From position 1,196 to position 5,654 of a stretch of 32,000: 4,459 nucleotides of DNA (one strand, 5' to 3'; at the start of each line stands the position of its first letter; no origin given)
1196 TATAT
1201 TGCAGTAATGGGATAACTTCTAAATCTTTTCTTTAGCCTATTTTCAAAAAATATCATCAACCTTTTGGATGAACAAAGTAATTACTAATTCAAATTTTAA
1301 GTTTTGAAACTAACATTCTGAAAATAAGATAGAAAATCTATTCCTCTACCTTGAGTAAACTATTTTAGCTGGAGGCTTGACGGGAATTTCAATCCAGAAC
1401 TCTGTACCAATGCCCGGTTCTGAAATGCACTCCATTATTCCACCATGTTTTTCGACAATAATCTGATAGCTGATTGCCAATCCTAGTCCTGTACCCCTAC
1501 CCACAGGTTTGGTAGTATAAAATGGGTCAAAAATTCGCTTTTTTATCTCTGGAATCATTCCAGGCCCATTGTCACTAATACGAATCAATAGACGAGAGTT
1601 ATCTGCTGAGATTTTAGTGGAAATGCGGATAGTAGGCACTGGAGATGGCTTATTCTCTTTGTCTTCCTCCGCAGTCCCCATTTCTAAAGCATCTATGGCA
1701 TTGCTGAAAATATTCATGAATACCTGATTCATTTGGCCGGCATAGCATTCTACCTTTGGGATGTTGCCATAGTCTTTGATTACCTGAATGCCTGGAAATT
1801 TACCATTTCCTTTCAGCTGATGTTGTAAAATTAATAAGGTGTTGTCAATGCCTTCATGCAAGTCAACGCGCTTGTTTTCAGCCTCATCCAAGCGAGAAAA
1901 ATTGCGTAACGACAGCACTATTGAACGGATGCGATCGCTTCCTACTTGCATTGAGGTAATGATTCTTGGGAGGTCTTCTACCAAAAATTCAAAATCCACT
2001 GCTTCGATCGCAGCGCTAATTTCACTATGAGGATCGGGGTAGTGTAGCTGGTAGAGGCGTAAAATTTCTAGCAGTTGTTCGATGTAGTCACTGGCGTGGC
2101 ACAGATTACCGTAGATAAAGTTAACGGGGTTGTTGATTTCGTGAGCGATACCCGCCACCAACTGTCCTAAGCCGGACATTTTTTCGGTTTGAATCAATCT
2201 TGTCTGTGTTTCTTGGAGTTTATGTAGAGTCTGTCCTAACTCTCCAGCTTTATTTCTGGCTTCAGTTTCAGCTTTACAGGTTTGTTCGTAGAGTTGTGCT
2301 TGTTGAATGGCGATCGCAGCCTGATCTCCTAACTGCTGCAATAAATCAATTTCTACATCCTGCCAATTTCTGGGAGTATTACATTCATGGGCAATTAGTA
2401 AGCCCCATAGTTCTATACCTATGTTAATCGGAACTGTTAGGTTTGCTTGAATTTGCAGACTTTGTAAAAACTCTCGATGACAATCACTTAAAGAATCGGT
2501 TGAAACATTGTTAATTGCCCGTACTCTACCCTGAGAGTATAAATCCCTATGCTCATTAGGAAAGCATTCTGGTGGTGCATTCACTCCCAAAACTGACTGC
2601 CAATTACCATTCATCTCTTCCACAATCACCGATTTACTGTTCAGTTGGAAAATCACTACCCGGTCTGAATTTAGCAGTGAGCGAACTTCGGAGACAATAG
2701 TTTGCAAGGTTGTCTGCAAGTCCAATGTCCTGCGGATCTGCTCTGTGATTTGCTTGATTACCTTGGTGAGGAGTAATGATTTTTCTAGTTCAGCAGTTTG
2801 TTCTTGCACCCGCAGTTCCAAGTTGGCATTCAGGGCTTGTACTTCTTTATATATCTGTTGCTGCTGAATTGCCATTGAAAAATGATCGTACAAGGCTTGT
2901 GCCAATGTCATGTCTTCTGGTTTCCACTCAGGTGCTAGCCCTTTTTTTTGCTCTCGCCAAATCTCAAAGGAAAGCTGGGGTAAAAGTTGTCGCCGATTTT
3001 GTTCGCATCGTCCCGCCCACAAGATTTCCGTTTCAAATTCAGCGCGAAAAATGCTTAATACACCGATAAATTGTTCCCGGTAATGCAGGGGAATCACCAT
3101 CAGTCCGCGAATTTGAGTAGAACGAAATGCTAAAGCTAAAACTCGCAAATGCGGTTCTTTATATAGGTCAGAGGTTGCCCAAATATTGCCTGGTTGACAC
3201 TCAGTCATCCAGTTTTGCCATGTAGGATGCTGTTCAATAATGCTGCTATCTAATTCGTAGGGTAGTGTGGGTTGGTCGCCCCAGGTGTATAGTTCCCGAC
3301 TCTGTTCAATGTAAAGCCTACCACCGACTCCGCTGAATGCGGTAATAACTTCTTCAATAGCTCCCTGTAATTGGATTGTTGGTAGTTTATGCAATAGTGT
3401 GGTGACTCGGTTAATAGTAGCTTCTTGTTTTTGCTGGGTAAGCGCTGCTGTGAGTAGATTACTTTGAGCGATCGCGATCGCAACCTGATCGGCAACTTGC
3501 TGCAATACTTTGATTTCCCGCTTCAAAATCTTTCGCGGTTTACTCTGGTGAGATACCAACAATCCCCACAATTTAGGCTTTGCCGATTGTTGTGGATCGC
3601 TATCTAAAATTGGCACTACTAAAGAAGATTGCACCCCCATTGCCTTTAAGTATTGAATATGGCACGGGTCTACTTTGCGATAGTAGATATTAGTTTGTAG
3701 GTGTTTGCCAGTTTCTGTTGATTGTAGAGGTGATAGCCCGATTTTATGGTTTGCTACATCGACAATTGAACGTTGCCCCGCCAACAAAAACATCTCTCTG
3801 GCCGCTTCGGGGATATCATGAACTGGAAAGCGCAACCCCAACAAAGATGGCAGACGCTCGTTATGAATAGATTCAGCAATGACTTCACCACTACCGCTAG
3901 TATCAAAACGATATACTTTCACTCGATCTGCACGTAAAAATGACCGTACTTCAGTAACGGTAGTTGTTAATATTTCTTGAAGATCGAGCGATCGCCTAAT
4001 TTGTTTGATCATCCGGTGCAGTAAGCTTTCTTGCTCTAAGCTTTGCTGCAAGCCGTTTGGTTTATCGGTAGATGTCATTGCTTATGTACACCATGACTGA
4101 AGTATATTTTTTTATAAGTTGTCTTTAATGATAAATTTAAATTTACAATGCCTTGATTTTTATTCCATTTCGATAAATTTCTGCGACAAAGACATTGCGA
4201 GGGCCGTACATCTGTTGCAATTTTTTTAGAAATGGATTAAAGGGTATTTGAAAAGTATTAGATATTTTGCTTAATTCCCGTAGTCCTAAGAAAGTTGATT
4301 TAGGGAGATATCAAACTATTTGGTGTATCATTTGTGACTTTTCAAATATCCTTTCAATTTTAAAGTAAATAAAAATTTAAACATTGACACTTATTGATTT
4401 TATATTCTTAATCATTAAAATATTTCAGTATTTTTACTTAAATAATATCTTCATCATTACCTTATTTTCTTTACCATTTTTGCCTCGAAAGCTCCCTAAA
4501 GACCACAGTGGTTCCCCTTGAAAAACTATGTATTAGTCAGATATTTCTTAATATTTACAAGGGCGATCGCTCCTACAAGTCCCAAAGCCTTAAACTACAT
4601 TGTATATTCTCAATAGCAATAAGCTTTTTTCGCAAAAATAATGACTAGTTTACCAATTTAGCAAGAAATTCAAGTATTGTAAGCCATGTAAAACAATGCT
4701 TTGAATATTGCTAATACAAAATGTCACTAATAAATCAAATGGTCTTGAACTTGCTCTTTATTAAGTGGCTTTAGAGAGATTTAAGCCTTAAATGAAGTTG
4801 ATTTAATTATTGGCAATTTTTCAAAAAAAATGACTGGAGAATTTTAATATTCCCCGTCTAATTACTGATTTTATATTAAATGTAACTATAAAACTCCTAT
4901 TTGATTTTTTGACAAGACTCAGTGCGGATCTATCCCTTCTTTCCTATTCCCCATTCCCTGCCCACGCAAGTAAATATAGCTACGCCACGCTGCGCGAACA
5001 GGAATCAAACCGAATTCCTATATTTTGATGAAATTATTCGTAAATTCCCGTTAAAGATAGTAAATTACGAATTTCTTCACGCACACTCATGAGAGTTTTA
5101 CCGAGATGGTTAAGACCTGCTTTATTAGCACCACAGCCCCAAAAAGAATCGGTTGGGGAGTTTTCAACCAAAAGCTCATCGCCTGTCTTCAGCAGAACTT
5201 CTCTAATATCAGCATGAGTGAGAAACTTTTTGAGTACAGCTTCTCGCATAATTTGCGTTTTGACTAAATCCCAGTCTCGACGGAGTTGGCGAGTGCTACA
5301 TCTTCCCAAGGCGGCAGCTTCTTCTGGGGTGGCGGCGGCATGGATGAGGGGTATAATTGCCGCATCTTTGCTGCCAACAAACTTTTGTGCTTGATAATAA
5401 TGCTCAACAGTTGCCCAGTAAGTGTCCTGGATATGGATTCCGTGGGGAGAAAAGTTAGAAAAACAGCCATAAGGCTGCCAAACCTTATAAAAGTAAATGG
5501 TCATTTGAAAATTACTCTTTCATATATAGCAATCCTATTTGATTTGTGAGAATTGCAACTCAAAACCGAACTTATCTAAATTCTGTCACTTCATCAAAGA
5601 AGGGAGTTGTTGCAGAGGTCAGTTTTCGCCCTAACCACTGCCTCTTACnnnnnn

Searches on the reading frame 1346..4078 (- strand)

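Call 26: search_protein_families(library=pfam, max_evalue=0.0001, proteins=[window:1346-4078:-])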
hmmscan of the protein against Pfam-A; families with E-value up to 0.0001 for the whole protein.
window:1346-4078:- (910 aa): 6 families
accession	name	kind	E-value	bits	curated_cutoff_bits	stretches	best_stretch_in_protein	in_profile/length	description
PF01590.32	GAF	-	1.2e-47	162.3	22.4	2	453-591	1-133/133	GAF domain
PF02518.31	HATPase_c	-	2.2e-23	83.2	26.4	1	782-901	5-110/111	Histidine kinase-, DNA gyrase B-, and HSP90-like ATPase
PF13185.12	GAF_2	-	4.6e-17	62.9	28.6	1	452-592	2-136/136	GAF domain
PF13492.12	GAF_3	-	5.6e-16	59.6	27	1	453-593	1-129/129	GAF domain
PF00360.26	PHY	-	3.5e-09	36.7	27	1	289-407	63-181/183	Phytochrome region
PF00512.31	HisKA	-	5.6e-05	23.5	26.9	0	638-659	3-24/66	His Kinase A (phospho-acceptor) domain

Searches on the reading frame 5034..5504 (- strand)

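Call 26: search_protein_families(library=pfam, max_evalue=0.0001, proteins=[window:5034-5504:-])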
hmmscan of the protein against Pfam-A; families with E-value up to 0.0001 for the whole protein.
window:5034-5504:- (156 aa): 1 family
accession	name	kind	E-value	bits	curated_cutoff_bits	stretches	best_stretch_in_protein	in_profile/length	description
PF08719.17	NADAR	-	1.2e-43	149.7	35.1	1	4-146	1-163/163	NADAR domain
